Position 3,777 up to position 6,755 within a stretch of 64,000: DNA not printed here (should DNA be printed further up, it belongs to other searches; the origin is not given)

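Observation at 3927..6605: Candidate single-gene defence system: HsdR-N-type PD-(D/E)xK nuclease domain, STAND/KAP-like P-loop NTPase, and a C-terminal S1/OB-fold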

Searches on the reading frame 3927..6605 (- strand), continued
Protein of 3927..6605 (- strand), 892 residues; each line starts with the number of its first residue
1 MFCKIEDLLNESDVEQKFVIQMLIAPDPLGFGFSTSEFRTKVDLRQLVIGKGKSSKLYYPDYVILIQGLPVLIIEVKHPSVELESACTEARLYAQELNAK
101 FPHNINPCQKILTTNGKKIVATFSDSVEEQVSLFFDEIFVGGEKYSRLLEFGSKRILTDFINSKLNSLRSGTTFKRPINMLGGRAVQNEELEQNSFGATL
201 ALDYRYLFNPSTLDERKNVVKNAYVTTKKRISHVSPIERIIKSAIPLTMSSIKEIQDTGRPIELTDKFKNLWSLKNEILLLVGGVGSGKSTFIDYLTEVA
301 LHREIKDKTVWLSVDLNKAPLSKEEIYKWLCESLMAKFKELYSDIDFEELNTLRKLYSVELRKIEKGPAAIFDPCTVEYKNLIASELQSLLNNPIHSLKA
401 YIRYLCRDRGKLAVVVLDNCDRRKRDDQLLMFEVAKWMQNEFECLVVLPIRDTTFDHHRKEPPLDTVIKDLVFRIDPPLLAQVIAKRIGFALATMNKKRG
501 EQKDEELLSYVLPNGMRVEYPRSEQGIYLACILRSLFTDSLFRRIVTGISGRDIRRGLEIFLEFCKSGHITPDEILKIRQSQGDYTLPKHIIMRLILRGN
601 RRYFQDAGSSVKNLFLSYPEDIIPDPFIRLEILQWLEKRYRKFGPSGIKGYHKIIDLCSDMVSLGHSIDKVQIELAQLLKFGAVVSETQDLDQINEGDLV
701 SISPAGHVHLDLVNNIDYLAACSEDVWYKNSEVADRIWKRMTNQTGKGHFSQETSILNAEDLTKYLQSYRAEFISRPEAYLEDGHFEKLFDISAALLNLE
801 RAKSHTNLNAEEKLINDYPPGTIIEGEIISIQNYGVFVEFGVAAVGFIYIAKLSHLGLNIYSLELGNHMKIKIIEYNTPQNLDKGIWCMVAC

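Call 15: find_encoding_contigs(protein=P0007, flank=10000, max_places=2)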
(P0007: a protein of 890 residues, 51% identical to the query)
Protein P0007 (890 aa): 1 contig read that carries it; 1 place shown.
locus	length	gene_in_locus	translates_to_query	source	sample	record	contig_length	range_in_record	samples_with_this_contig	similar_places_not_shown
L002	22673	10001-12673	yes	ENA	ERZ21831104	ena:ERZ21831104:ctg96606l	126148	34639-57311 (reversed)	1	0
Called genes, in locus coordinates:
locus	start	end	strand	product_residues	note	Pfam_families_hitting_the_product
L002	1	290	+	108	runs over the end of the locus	-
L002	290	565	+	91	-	-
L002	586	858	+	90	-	-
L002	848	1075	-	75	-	-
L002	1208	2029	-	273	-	PF01381:HTH_3, PF13274:SocA_Panacea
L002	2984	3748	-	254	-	-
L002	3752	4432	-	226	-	PF00239:Resolvase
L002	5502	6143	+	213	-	-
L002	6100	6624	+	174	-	-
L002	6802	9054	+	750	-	PF09250:Prim-Pol, PF19263:DUF5906 (faint), PF08706:D5_N, PF03288:Pox_D5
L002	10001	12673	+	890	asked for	PF04313:HSDR_N (weak), PF00575:S1 (faint)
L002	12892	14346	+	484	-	PF12161:HsdM_N, PF02384:N6_Mtase, PF07669:Eco57I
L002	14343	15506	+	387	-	PF01420:Methylase_S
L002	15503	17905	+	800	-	PF13588:HSDR_N_2 (faint), PF00270:DEAD, PF04851:ResIII, PF18766:SWI2_SNF2, PF00271:Helicase_C (weak), PF08463:EcoEI_R_C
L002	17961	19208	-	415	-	PF13102:Phage_int_SAM_5 (weak), PF00589:Phage_integrase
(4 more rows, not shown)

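Call 16: find_encoding_contigs(protein=P0045, flank=10000, max_places=2)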
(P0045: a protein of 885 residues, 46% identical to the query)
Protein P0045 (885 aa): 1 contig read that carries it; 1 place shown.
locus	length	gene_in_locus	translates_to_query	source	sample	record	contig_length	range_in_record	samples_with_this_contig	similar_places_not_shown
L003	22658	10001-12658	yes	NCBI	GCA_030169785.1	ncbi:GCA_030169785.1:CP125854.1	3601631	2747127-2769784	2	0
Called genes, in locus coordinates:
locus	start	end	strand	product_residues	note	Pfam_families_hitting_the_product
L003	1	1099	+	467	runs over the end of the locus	PF05221:AdoHcyase, PF00670:AdoHcyase_NAD, PF02826:2-Hacid_dh_C, PF07991:KARI_N (weak)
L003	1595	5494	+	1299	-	PF13884:Peptidase_S74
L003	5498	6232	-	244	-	-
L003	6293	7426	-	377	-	PF08713:DNA_alkylation (weak)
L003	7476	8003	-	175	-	PF00929:RNase_T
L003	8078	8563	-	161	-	PF00072:Response_reg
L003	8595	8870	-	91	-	PF00403:HMA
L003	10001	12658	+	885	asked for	PF04313:HSDR_N, PF00575:S1 (weak)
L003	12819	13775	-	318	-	PF00089:Trypsin, PF13365:Trypsin_2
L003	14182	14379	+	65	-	-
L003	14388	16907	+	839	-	-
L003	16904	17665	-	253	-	PF00497:SBP_bac_3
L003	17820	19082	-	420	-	-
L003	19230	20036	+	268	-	PF14394:DUF4423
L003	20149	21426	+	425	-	-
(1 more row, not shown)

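Call 17: find_encoding_contigs(protein=P0063, flank=10000, max_places=4)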
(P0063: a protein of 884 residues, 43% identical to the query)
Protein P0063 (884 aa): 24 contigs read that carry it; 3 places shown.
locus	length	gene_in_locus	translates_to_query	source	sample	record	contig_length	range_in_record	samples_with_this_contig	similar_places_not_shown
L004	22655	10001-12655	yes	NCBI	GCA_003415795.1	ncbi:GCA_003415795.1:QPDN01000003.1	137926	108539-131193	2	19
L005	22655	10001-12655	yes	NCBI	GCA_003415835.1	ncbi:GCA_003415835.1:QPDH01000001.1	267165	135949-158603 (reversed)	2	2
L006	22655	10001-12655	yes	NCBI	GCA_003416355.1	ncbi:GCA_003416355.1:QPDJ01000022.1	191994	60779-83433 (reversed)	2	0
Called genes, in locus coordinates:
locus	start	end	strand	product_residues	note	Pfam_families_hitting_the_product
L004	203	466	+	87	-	-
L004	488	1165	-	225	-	PF13460:NAD_binding_10 (weak)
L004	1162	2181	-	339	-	PF12625:Arabinose_bd, PF12833:HTH_18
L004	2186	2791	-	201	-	PF01156:IU_nuc_hydro, PF13561:adh_short_C2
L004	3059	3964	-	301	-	PF00126:HTH_1, PF03466:LysR_substrate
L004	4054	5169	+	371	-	PF02668:TauD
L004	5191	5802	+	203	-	PF01966:HD (weak)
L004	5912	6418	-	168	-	PF13238:AAA_18 (faint), PF13671:AAA_33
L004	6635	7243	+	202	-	PF12696:TraG-D_C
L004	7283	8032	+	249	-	PF14348:DtrJ-like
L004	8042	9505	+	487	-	PF00580:UvrD-helicase, PF13245:AAA_19, PF13361:UvrD_C, PF13538:UvrD_C_2 (weak)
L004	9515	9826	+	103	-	PF13783:DUF4177 (weak)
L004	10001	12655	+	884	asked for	PF04313:HSDR_N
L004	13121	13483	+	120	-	PF09686:Plasmid_RAQPRD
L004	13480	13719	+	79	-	PF11660:DUF3262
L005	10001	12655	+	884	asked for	PF04313:HSDR_N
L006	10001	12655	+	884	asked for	PF04313:HSDR_N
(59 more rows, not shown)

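Call 29: search_dna_similar(query=window:3927-6605:-, collection=plasmids, mode=protein, max_rows=30)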
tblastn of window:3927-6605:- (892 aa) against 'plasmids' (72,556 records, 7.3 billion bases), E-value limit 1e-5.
Records with a match: 29; places in all: 29; records where one place covers at least 80% of the query: 3.
Best place of each record, by identity: <60% 29.
By first word of the organism name: Klebsiella 9; Rhizobium 2; Serratia 2; Desulfocapsa 1; Paraburkholderia 1; Phaeobacter 1; Robbsia 1; Chondrinema 1; Rhodobacteraceae 1; Kosakonia 1; and 9 more.
By predicted mobility (MOB-suite, as given by PLSDB): conjugative 13; non-mobilizable 10; mobilizable 6.
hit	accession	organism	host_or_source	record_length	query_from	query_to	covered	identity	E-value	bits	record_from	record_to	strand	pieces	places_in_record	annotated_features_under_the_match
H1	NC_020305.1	Desulfocapsa sulfexigens DSM 10523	-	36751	6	876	98%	49.2%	0e+0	844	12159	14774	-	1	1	type I restriction endonuclease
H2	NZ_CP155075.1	Paraburkholderia sp. PREW-6R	single cell,Phlox subulata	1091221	1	877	98%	43.0%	0e+0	726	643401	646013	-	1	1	none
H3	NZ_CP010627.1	Phaeobacter inhibens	cell culture,fish larvae aquaculture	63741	1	806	90%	28.1%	1e-87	314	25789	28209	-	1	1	type I restriction enzyme HsdR N-terminal domain-containing protein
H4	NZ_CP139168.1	Robbsia andropogonis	Areca catechu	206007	174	713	61%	23.2%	2e-22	112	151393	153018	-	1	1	ABC transporter ATP-binding protein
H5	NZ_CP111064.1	Chondrinema litorale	Seaweed,red alga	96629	215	745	60%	23.5%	1e-15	90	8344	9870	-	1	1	AAA family ATPase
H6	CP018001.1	Rhizobium sp. Y9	Veronaeopsis simplex Y34,cell culture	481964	214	737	59%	22.8%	3e-11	76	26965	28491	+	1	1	hypothetical protein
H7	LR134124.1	Klebsiella aerogenes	not available: to be reported later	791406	287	743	51%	23.5%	2e-15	89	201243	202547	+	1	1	Predicted type IV restriction endonuclease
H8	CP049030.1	Rhodobacteraceae bacterium SC52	Apostichopus japonicus,pure ...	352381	287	713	48%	24.8%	1e-13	84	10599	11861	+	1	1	cold shock domain-containing protein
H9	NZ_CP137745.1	Kosakonia sacchari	Cinnamomum camphora,mixed culture,bark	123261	187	617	48%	24.0%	2e-14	86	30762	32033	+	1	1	hypothetical protein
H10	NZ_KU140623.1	Sinorhizobium sp. M14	microbial mats from Zloty Stok gold mine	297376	287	706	47%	24.6%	3e-14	85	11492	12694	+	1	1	hypothetical protein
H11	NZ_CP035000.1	Rhizobium acidisoli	Phaseolus vulgaris,root nodule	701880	287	706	47%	24.4%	2e-12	79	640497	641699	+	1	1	hypothetical protein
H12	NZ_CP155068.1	Pantoea sp. BRR-3P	single cell,Elaeagnus umbellata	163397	275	706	48%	23.3%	2e-9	70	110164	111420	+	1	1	hypothetical protein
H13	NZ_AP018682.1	Vibrio casei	-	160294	288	675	43%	24.6%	1e-21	109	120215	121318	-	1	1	hypothetical protein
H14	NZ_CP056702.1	Klebsiella grimontii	culture,Freshwater sample from ...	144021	287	659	42%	23.6%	1e-14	87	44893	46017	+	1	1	hypothetical protein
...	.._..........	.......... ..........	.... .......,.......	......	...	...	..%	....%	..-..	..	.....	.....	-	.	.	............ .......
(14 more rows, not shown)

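Call 30: search_dna_similar(query=window:3927-6605:-, collection=phages, mode=protein, max_rows=15)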
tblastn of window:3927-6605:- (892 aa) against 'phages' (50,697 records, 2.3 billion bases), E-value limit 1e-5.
No match.

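Call 33: get_annotated_region(hit=H1, flank=9000)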
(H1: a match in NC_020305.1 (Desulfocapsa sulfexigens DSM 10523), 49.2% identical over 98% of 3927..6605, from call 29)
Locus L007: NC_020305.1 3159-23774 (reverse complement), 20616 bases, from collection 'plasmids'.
description: Desulfocapsa sulfexigens DSM 10523 plasmid unnamed, complete sequence
organism: Desulfocapsa sulfexigens DSM 10523 (NCBI taxid 1167006)
taxonomy: Bacteria; Thermodesulfobacteriota; Desulfobulbia; Desulfobulbales; Desulfocapsaceae; Desulfocapsa; Desulfocapsa sulfexigens; Desulfocapsa sulfexigens DSM 10523
host: -; source: -; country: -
typing (MOB-suite, as given by PLSDB): non-mobilizable; replicon rep_cluster_391
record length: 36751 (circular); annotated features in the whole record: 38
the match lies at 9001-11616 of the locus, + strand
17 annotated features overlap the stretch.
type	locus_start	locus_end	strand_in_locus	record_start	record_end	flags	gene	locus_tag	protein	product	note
CDS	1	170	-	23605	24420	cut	-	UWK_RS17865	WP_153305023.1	AAA family ATPase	-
CDS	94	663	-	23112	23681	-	-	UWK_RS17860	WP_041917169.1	hypothetical protein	-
CDS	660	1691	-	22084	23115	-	-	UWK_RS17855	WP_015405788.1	tyrosine-type recombinase/integrase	GO:0015074 - DNA integration [Evidence IEA]; GO:0006310 - DNA recombination [Evidence IEA]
CDS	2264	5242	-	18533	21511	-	-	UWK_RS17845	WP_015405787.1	CHC2 zinc finger domain-containing protein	GO:0006260 - DNA replication [Evidence IEA]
CDS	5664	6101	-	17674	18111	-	-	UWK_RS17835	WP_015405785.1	helix-turn-helix transcriptional regulator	-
CDS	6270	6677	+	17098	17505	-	-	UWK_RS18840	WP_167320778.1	thermonuclease family protein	-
CDS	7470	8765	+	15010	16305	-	-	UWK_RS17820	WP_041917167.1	replication initiation protein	GO:0006270 - DNA replication initiation [Evidence IEA]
CDS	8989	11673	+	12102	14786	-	-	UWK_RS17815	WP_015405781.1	type I restriction endonuclease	GO:0006304 - DNA modification [Evidence IEA]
CDS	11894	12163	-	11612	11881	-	-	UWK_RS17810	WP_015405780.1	hypothetical protein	-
CDS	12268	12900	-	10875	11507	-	-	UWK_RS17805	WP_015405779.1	ParA family protein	-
CDS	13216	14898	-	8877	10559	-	-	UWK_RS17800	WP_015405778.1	radical SAM protein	-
CDS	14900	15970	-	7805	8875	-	-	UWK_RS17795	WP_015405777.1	C45 family peptidase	-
CDS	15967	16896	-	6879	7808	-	gshB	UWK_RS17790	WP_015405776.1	glutathione synthase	GO:0006750 - glutathione biosynthetic process [Evidence IEA]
CDS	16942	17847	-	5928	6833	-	-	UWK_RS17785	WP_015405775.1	hypothetical protein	-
CDS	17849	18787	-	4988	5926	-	-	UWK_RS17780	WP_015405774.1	NAD(P)-dependent oxidoreductase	-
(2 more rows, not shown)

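Call 34: get_annotated_region(hit=H8, flank=6000)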
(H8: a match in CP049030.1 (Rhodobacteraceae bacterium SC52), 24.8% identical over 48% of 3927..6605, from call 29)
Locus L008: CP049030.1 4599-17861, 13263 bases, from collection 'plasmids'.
description: Rhodobacteraceae bacterium SC52 plasmid pSC52_2, complete sequence
organism: Rhodobacteraceae bacterium SC52 (NCBI taxid 2745590)
taxonomy: Bacteria; Pseudomonadota; Alphaproteobacteria; Rhodobacterales; Paracoccaceae; ; Rhodobacteraceae bacterium SC52
host: -; source: Apostichopus japonicus,pure culture,Intestine content; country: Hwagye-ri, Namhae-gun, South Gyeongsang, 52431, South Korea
typing (MOB-suite, as given by PLSDB): mobilizable; relaxase MOBP,MOBP
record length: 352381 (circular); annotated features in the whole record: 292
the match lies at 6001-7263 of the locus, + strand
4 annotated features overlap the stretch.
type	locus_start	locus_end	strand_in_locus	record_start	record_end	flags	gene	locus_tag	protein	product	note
CDS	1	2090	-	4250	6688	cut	-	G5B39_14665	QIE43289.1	N-6 DNA methylase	-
CDS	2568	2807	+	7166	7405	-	-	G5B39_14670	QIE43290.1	transcriptional regulator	-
CDS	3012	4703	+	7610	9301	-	-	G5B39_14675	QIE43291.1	IS66 family transposase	-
CDS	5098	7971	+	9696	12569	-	-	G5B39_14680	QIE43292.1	cold shock domain-containing protein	-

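Call 35: get_annotated_region(hit=H7, flank=6000)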
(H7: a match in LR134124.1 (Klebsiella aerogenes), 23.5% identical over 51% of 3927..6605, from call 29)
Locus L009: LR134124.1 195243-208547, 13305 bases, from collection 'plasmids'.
description: Klebsiella aerogenes strain NCTC10006 genome assembly, plasmid: 4
organism: Klebsiella aerogenes (NCBI taxid 548)
taxonomy: Bacteria; Pseudomonadota; Gammaproteobacteria; Enterobacterales; Enterobacteriaceae; Klebsiella; Klebsiella aerogenes
host: -; source: not available: to be reported later; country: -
typing (MOB-suite, as given by PLSDB): non-mobilizable
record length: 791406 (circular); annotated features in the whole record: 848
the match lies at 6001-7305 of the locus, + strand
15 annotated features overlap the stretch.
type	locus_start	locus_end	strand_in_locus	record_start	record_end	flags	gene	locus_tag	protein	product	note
CDS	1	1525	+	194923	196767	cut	rpoD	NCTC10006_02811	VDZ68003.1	RNA polymerase sigma factor rpoD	-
CDS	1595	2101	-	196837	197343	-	mug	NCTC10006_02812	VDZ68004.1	G:T/U mismatch-specific uracil/thymine DNA-glycosylase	-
CDS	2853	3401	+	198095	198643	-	-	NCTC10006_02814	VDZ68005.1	Phage terminase, ATPase subunit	-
CDS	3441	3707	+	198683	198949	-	-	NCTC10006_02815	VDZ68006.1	Phage terminase, ATPase subunit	-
CDS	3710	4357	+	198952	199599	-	-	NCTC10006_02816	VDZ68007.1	Phage-related capsid packaging protein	-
CDS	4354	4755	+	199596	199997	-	-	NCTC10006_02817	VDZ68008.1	Phage-related capsid packaging protein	-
CDS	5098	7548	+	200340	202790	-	-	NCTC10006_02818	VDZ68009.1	Predicted type IV restriction endonuclease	-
CDS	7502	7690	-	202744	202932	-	-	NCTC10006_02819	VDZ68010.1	Uncharacterised protein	-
CDS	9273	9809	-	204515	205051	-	-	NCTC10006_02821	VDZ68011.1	Uncharacterised protein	-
CDS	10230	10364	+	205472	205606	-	-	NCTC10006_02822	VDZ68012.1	Uncharacterised protein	-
CDS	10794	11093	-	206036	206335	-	-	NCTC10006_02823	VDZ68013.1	Domain of uncharacterised function (DUF1889)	-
CDS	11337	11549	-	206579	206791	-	-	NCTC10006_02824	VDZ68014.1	Uncharacterised protein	-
CDS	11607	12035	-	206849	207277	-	-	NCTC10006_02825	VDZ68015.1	Uncharacterised protein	-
CDS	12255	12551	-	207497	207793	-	-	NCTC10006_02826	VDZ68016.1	Uncharacterised protein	-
CDS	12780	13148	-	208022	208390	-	-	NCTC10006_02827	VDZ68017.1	Uncharacterised protein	-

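Call 36: search_protein_families(library=padloc, proteins=[L009:5098-7548:+, L008:5098-7971:+, P0076, P0089], max_evalue=0.01)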
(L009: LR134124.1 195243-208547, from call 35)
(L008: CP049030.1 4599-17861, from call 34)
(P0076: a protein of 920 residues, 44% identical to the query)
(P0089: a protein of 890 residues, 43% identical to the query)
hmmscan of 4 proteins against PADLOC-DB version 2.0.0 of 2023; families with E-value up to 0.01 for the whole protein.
L009:5098-7548:+ (816 aa): 1 family
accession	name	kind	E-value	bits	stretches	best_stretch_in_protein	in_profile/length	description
PDLC02643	DrmMI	-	6.8e-06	22.2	1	18-174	59-216/1347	DrmMI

L008:5098-7971:+ (957 aa): 3 families
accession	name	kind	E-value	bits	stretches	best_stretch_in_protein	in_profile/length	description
PDLC02916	CSD_V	-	4.1e-08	31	1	894-953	6-62/64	-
PDLC02643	DrmMI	-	0.0023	13.8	1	7-144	45-186/1347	DrmMI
PDLC00512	JetC1|JetC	-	0.0078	12.3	0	289-309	40-60/1123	DUF3584 domain; MukB-like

P0076 (920 aa): 3 families
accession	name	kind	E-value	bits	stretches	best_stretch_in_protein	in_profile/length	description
PDLC04135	mad3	-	0.00093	16.8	0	286-311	22-47/374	mads_3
PDLC04238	PDC-M01A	-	0.0059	13.4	1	263-313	176-226/564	-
PDLC00512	JetC1|JetC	-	0.0074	12.3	0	285-306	41-62/1123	DUF3584 domain; MukB-like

P0089 (890 aa): 2 families
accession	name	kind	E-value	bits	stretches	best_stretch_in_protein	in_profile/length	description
PDLC02496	BrxF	-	0.00094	17.3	1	269-298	7-36/158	BrxF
PDLC02673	DndF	-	0.001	15.9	1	246-306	10-71/548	DndF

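Call 37: search_protein_families(library=pfam, proteins=[L009:5098-7548:+, L008:5098-7971:+, P0076, P0089, P0001], max_evalue=0.01)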
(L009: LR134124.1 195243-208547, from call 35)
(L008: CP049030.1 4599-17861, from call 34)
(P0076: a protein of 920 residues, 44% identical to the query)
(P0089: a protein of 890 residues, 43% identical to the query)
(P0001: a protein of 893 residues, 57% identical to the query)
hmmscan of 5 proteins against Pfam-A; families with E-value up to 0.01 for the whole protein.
L009:5098-7548:+ (816 aa): 5 families
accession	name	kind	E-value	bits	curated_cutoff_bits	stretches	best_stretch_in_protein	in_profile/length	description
PF13588.12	HSDR_N_2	-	1.1e-05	25.9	25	0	104-136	67-99/110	Type I restriction enzyme R protein N terminus (HSDR_N)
PF04313.20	HSDR_N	-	0.00021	21.6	25.1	1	32-135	73-194/198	Type I restriction enzyme R protein N terminus (HSDR_N)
PF25199.1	nSTAND_NTPase5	-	0.00098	19.4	34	0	271-308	21-58/145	Novel STAND NTPase 5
PF07693.20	KAP_NTPase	-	0.0073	16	20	0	287-447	17-172/293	KAP family P-loop domain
PF13401.12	AAA_22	-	0.0078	17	27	0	293-455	7-109/130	AAA domain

L008:5098-7971:+ (957 aa): 7 families
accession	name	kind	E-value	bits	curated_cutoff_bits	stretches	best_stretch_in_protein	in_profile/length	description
PF00313.28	CSD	-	1.8e-11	44.2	27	2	892-952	3-63/66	'Cold-shock' DNA-binding domain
PF13401.12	AAA_22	-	9.6e-07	29.6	27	1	294-465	8-120/130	AAA domain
PF08206.17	OB_RNB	-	1.4e-06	28.3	24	1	901-923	8-30/58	Ribonuclease B OB domain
PF13191.12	AAA_16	-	1.8e-06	29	32.6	1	278-455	12-158/167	AAA ATPase domain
PF13555.12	AAA_29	-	0.00014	22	27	1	283-309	15-40/61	P-loop containing region of AAA domain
PF13588.12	HSDR_N_2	-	0.0002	21.8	25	0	27-139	2-98/110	Type I restriction enzyme R protein N terminus (HSDR_N)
PF00005.33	ABC_tran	-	0.0051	17.8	25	0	289-312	9-32/137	ABC transporter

P0076 (920 aa): 5 families
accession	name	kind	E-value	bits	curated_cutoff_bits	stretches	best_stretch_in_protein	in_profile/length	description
PF04313.20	HSDR_N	-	6.9e-06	26.5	25.1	1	65-127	122-184/198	Type I restriction enzyme R protein N terminus (HSDR_N)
PF00076.28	RRM_1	-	1.3e-05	25.4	20.7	1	821-891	1-70/70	RNA recognition motif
PF13555.12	AAA_29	-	0.00034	20.8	27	1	286-312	22-48/61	P-loop containing region of AAA domain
PF13191.12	AAA_16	-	0.0036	18.3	32.6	0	287-437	25-147/167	AAA ATPase domain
PF13401.12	AAA_22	-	0.0063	17.3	27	0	287-356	6-65/130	AAA domain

P0089 (890 aa): 5 families
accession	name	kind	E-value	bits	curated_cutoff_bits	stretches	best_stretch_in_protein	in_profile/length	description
PF04313.20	HSDR_N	-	1.9e-08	34.8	25.1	1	66-133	127-194/198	Type I restriction enzyme R protein N terminus (HSDR_N)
PF00575.29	S1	-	9e-08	32.8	22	1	816-883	2-71/74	S1 RNA binding domain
PF00313.28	CSD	-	0.00047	20.4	27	1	832-876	14-55/66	'Cold-shock' DNA-binding domain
PF13191.12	AAA_16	-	0.00092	20.2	32.6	1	275-441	16-155/167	AAA ATPase domain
PF13401.12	AAA_22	-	0.0017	19.1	27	0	284-429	6-95/130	AAA domain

P0001 (893 aa): 3 families
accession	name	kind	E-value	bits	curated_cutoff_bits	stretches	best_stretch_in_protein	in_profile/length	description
PF00575.29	S1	-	1.1e-07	32.5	22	1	819-885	4-68/74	S1 RNA binding domain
PF04313.20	HSDR_N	-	8.4e-07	29.5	25.1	1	57-99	123-165/198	Type I restriction enzyme R protein N terminus (HSDR_N)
PF13401.12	AAA_22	-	0.00031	21.5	27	1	279-424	6-95/130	AAA domain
